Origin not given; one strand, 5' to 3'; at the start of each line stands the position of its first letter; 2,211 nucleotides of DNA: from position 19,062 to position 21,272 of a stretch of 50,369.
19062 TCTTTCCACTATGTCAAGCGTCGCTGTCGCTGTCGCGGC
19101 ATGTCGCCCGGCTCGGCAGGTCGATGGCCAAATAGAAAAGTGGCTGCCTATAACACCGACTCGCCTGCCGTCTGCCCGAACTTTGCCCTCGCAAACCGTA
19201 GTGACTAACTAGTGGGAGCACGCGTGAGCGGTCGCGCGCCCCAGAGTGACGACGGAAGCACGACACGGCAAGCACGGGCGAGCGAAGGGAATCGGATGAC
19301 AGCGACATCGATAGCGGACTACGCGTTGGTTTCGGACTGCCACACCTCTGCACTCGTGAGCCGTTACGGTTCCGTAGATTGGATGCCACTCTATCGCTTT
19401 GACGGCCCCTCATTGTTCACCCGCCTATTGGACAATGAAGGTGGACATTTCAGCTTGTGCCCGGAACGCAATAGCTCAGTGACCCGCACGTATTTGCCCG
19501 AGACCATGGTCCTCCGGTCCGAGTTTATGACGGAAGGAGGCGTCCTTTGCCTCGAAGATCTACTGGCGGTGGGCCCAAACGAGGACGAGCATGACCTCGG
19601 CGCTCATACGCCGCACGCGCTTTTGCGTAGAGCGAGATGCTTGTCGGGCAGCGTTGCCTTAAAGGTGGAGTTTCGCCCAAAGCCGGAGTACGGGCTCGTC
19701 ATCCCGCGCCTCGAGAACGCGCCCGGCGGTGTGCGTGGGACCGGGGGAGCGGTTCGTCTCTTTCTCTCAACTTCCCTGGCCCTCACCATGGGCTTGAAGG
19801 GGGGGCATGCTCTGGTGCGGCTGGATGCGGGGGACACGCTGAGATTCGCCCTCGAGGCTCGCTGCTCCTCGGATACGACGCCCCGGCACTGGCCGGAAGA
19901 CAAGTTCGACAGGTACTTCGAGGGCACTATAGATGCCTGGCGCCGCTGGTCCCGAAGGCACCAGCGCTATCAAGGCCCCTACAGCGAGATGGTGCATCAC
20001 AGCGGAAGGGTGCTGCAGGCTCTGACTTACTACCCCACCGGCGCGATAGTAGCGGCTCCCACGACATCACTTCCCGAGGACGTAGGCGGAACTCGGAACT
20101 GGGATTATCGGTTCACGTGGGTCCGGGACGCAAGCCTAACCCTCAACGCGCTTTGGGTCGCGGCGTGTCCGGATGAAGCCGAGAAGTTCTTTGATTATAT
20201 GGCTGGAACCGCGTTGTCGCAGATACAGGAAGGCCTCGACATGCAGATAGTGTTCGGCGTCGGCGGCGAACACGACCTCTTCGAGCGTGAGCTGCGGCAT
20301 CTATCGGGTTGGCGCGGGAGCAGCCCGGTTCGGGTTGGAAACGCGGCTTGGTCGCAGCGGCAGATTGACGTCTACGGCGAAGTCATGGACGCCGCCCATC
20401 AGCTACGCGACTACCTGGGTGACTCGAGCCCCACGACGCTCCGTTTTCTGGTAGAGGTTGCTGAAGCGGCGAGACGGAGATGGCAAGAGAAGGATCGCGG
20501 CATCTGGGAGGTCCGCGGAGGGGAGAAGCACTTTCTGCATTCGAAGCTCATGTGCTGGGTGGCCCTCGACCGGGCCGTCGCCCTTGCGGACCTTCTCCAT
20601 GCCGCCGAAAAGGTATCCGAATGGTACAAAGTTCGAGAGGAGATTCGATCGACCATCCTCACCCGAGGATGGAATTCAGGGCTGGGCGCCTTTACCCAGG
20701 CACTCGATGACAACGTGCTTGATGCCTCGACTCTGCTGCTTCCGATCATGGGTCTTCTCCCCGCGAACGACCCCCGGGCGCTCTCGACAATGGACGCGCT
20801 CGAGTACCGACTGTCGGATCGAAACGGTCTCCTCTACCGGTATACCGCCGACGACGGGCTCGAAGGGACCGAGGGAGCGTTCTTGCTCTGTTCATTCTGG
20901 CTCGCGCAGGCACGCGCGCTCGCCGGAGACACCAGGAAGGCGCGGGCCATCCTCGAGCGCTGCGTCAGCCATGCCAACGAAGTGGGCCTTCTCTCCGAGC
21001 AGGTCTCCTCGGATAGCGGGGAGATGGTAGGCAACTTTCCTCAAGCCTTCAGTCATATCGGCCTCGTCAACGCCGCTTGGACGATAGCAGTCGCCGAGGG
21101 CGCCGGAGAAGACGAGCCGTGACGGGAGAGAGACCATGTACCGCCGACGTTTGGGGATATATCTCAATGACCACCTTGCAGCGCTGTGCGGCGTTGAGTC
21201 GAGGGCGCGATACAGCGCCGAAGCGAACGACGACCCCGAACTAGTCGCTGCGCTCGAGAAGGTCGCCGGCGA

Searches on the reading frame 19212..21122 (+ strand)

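Call 3: search_protein_families(library=pfam, proteins=[window:19212-21122:+], max_evalue=0.01)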
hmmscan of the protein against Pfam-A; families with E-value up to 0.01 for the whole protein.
window:19212-21122:+ (636 aa): 2 families
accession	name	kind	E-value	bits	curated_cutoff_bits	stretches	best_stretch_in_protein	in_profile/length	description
PF00723.27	Glyco_hydro_15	-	9.4e-71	239.4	22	1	257-623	3-427/427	Glycosyl hydrolases family 15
PF19291.4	TREH_N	-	2.8e-14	53.3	23.1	1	30-195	11-164/211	Trehalase-like, N-terminal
